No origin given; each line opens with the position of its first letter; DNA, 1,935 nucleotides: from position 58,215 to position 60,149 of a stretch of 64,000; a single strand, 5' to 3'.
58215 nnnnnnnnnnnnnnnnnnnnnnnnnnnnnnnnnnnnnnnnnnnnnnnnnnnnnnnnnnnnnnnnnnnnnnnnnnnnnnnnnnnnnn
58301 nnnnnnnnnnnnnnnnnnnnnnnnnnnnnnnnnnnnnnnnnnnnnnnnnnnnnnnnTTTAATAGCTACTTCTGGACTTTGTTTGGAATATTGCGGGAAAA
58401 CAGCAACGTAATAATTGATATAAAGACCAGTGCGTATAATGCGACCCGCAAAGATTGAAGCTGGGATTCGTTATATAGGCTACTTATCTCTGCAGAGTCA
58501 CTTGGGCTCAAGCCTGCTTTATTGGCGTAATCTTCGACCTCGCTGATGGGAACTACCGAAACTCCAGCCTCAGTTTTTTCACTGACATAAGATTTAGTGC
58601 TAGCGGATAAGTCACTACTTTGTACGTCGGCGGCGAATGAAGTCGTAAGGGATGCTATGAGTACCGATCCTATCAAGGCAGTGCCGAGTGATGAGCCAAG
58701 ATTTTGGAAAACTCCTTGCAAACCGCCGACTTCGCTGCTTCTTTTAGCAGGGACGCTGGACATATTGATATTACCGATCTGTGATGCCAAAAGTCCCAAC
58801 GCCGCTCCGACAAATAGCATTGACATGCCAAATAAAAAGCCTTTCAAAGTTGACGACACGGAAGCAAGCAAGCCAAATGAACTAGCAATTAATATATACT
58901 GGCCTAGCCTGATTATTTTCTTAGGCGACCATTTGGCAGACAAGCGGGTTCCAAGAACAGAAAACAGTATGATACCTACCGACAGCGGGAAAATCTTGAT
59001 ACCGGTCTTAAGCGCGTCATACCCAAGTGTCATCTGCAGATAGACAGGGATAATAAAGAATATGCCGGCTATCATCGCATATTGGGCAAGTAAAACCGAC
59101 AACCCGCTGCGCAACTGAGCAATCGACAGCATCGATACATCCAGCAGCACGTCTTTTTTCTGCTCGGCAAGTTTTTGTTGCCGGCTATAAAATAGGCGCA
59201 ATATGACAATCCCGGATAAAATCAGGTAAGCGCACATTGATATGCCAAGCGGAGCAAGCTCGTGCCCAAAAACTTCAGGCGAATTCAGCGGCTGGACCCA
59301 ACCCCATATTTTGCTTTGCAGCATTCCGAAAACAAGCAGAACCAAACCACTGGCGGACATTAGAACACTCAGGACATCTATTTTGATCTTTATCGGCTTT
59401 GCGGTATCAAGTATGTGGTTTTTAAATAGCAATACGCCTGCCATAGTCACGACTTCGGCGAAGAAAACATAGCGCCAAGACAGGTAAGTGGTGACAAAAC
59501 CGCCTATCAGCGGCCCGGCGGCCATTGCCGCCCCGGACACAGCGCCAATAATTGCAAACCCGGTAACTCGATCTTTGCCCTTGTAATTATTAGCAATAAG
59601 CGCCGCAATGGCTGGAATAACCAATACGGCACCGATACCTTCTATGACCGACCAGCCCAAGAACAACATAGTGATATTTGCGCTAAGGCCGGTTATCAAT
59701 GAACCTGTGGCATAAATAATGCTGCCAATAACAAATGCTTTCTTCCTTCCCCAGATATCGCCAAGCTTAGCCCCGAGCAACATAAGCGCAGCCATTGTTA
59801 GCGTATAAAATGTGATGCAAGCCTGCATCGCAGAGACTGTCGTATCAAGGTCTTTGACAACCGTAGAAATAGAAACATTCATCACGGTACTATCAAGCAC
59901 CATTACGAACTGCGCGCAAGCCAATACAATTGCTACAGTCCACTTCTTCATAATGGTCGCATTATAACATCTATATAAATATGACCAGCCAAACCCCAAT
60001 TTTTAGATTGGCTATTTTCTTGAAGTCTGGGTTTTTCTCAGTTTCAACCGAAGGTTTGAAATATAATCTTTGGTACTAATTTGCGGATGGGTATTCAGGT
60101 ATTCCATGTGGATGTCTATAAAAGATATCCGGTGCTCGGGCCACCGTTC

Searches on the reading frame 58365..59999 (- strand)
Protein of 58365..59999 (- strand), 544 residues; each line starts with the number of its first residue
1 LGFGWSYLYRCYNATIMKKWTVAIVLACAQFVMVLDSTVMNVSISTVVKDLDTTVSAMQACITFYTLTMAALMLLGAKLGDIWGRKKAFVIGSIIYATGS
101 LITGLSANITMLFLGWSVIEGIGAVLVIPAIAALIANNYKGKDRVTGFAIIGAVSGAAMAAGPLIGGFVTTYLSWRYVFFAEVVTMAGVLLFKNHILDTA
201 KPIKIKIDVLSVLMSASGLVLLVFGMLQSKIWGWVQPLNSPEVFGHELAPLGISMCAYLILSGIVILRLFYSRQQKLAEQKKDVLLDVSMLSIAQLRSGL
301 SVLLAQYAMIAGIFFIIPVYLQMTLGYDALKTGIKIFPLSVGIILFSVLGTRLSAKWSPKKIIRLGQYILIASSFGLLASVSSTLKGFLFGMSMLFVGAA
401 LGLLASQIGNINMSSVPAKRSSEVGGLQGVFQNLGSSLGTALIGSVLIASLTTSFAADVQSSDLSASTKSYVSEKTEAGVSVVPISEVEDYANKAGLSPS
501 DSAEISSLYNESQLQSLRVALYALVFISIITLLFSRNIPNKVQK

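Call 63: search_protein_families(library=pfam, proteins=[window:58365-59999:-], max_evalue=0.001)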
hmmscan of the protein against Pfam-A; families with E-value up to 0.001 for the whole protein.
window:58365-59999:- (544 aa): 1 family
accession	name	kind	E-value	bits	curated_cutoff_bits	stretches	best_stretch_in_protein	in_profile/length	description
PF07690.21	MFS_1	-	2.8e-42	145.3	33.4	1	26-440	1-347/347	Major Facilitator Superfamily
